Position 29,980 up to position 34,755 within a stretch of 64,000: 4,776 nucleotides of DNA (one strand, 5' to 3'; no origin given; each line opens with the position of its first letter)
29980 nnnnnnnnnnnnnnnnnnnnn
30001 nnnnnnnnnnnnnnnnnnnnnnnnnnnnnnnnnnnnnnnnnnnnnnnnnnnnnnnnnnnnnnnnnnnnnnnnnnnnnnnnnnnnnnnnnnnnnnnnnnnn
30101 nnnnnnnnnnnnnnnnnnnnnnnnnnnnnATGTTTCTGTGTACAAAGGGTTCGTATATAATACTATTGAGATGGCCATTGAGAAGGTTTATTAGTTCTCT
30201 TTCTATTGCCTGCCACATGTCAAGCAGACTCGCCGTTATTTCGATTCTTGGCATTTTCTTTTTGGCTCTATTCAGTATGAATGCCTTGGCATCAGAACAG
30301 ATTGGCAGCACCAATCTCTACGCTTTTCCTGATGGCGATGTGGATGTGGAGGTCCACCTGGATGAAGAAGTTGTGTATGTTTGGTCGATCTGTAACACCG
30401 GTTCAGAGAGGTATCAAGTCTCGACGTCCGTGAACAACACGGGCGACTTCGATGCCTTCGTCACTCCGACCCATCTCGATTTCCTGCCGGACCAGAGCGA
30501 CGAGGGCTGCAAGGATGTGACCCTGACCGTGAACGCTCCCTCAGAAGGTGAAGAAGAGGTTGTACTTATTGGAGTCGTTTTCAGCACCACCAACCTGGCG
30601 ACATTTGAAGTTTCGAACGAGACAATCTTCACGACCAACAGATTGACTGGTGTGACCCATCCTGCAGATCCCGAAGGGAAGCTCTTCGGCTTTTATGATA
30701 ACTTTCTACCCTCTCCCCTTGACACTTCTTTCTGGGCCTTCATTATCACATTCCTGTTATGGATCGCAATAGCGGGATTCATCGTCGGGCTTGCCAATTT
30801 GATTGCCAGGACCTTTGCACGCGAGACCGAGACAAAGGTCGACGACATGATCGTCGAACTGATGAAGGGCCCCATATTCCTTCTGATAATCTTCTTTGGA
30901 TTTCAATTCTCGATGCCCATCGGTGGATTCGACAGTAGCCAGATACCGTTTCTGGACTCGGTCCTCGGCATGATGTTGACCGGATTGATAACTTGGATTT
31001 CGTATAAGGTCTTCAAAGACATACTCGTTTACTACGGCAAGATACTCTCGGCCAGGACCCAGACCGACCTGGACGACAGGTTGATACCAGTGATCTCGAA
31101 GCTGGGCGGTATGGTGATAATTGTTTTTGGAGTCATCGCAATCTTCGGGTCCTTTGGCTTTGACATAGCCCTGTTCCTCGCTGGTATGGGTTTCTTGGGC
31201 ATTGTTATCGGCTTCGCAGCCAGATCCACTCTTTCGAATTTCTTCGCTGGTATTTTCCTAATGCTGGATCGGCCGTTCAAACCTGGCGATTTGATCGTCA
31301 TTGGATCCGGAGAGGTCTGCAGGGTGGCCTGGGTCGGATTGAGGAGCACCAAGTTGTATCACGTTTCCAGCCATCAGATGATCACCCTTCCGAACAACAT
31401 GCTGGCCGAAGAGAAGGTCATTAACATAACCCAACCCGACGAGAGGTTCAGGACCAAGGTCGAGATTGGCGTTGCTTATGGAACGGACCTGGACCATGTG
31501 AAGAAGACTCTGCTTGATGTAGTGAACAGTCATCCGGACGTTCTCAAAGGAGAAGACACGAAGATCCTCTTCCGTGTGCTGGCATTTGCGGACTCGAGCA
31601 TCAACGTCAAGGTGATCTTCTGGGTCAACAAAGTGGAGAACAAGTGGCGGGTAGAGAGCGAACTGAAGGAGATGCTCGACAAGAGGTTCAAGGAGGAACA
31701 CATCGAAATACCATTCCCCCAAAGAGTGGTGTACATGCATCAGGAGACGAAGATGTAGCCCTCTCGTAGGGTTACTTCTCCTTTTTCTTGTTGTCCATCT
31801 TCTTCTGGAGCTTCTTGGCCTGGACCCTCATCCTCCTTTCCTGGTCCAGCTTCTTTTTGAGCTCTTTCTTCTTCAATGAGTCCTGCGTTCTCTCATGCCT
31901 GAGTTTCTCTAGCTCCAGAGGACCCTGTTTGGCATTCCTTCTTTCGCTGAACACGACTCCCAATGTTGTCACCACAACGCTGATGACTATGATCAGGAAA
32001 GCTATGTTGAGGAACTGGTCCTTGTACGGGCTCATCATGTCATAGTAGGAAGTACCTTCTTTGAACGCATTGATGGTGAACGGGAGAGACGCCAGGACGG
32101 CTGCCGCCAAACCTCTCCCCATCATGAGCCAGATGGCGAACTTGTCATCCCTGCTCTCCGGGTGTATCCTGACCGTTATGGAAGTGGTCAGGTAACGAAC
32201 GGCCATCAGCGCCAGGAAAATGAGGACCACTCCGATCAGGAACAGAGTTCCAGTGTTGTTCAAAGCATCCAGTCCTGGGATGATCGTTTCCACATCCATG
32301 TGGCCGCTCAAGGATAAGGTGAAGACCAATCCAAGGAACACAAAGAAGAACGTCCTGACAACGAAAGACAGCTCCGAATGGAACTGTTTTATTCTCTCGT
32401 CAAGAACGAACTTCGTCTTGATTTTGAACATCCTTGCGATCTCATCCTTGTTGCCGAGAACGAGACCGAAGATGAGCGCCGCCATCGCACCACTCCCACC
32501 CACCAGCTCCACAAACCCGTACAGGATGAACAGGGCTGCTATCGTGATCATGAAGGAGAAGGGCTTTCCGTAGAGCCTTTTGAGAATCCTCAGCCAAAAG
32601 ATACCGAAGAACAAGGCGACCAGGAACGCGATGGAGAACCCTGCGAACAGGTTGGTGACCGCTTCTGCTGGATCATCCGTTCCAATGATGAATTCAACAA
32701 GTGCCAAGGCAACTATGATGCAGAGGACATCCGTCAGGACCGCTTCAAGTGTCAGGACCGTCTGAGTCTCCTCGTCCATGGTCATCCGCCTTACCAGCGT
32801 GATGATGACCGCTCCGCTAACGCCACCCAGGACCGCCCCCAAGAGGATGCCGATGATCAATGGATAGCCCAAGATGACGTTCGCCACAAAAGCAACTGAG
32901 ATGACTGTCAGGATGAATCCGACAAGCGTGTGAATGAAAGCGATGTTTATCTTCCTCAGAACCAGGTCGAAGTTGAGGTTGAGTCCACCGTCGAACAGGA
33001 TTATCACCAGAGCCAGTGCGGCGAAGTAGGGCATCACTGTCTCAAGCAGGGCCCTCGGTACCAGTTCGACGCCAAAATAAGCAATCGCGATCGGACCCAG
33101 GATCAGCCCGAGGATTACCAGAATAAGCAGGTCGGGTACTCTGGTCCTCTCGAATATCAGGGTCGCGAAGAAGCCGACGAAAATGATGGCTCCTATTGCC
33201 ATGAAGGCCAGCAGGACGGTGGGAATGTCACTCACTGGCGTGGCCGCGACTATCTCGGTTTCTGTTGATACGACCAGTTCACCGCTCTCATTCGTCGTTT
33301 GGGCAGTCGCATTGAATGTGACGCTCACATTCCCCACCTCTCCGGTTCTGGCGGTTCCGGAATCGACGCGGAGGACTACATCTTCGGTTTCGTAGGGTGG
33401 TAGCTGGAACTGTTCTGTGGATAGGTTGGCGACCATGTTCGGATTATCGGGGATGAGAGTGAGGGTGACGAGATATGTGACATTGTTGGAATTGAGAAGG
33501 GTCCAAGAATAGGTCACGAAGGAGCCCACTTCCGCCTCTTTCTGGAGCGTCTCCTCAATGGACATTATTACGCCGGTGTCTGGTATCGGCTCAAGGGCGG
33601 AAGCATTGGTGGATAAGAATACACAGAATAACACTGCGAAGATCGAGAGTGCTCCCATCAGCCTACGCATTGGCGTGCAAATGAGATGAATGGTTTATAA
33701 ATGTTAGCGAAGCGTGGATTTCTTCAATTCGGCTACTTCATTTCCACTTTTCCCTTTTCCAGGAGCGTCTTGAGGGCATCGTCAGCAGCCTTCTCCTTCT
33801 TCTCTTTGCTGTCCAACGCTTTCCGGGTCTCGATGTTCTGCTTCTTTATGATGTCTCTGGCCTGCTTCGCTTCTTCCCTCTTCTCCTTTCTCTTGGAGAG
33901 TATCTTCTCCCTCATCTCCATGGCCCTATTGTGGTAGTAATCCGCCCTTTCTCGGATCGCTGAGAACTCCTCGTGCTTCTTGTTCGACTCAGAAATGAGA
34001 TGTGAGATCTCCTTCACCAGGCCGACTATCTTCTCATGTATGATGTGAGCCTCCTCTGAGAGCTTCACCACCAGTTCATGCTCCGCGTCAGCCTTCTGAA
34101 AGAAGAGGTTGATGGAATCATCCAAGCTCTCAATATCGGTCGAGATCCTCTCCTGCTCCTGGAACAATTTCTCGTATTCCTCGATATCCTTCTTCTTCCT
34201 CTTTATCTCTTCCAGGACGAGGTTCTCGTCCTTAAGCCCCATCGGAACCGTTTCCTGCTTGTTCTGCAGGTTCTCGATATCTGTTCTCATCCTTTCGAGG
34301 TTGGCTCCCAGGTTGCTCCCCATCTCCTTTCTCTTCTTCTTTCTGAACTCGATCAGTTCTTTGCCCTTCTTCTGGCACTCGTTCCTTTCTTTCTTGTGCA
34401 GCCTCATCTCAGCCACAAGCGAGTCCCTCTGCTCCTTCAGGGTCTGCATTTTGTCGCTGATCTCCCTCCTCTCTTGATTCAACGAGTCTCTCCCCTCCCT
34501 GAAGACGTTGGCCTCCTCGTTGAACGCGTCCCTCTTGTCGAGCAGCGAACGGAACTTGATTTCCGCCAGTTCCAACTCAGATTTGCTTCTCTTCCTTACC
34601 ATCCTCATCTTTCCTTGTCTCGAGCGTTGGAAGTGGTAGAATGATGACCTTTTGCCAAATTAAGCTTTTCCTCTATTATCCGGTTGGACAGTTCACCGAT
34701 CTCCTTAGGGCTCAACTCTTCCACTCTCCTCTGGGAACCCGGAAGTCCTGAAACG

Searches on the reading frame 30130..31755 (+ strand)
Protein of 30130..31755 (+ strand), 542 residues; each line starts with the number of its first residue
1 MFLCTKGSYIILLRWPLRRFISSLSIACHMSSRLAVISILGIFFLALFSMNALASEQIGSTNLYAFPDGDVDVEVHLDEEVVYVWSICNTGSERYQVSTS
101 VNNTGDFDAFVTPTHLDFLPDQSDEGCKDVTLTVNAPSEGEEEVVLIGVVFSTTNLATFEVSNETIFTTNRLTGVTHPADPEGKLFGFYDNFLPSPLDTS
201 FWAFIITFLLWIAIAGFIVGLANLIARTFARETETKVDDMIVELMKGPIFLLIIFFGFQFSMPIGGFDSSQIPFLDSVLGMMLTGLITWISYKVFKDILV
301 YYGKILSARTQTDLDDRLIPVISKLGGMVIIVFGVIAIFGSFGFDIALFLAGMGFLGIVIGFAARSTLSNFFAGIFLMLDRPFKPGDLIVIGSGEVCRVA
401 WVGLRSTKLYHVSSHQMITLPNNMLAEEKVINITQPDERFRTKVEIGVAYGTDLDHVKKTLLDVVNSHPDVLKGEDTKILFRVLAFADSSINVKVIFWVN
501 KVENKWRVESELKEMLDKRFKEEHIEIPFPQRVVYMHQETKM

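Call 12: search_protein_families(library=pfam, proteins=[window:30130-31755:+], max_evalue=1)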
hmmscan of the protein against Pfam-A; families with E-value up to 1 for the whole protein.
window:30130-31755:+ (542 aa): 3 families
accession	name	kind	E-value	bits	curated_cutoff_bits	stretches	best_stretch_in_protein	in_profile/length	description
PF21082.3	MS_channel_3rd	-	4.6e-15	56.2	21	1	443-527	2-88/88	Mechanosensitive ion channel MscS, C-terminal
PF00924.24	MS_channel_2nd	-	2.3e-12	47.3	20.2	1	367-434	2-67/68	Mechanosensitive ion channel, beta-domain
PF21088.3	MS_channel_1st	-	3.3e-06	27.4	23.1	1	329-364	6-41/42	Mechanosensitive ion channel, transmembrane helices 2/3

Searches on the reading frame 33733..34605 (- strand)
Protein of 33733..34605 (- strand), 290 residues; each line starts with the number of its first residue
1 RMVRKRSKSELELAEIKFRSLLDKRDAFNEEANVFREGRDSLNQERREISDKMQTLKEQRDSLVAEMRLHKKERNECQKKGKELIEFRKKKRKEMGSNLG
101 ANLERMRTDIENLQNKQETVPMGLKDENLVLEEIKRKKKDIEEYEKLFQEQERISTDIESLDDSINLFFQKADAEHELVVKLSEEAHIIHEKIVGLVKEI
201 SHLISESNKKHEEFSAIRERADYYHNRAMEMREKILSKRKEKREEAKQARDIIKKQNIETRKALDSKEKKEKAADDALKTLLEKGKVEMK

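Call 66: search_protein_families(library=pfam, proteins=[window:33733-34605:-], max_evalue=0.00001)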
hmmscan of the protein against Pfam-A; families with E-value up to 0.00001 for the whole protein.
window:33733-34605:- (290 aa): 1 family
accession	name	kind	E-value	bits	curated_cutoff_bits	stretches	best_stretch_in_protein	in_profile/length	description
PF23435.1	DUF7121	-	2.2e-11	44.1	29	1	19-251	42-267/307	Family of unknown function (DUF7121)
